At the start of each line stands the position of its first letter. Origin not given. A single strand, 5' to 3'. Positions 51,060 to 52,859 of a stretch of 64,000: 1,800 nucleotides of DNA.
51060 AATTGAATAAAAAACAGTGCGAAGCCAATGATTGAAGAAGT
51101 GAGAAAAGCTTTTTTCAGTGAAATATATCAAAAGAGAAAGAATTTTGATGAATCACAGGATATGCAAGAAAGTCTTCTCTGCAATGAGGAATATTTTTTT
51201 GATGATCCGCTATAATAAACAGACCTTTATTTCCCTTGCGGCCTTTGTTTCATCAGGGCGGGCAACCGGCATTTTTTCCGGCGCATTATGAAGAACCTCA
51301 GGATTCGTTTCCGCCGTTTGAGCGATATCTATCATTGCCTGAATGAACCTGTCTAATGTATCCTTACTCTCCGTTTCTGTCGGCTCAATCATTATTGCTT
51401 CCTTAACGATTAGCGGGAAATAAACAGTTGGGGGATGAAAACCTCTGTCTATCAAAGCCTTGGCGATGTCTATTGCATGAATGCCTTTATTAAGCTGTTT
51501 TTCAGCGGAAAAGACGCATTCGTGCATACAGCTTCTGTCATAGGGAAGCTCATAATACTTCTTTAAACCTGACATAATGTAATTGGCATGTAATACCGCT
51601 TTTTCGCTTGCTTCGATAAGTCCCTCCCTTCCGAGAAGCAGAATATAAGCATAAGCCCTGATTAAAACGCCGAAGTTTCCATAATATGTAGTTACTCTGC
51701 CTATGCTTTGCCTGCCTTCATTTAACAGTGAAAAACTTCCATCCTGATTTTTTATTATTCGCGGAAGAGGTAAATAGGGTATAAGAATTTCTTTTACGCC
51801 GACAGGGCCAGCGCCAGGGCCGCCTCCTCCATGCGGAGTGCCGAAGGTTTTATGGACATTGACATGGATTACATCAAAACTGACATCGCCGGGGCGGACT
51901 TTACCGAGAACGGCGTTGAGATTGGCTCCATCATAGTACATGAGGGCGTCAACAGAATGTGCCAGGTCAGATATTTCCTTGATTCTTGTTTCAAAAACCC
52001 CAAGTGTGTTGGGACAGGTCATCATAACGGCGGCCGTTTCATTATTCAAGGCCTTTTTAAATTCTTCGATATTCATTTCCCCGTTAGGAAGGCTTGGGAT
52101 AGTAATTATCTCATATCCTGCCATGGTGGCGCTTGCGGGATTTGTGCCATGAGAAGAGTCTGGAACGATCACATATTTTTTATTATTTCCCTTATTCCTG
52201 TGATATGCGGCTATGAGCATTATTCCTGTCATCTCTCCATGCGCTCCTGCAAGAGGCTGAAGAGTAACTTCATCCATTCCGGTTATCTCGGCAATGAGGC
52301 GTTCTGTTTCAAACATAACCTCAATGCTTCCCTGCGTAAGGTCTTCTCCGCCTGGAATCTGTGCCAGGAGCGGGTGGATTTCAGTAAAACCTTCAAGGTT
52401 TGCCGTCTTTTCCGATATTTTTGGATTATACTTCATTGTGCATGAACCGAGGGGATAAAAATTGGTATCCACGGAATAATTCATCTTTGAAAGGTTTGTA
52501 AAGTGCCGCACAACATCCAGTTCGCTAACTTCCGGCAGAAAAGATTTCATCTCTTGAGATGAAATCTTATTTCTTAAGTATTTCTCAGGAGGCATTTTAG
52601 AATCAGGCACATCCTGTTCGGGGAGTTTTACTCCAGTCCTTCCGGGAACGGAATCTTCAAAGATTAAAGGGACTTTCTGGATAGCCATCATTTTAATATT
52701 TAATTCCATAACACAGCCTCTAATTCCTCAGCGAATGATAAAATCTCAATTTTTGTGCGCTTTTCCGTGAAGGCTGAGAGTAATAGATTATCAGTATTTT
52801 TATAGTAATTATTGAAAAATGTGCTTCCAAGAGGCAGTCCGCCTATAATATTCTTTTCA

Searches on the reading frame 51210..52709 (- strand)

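Call 33: search_protein_families(library=pfam, proteins=[window:51210-52709:-], max_evalue=0.001)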
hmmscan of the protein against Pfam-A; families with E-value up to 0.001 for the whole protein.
window:51210-52709:- (499 aa): 3 families
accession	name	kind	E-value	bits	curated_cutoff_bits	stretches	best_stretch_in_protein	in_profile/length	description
PF21478.3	GcvP2_C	-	1.1e-27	96.8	27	1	367-467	1-103/122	Glycine dehydrogenase, C-terminal domain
PF02347.22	GDC-P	-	3.9e-15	56.1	26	1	47-396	33-375/429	Glycine cleavage system P-protein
PF00266.25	Aminotran_5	-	8.9e-09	35.2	21.5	1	163-290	74-204/371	Aminotransferase class-V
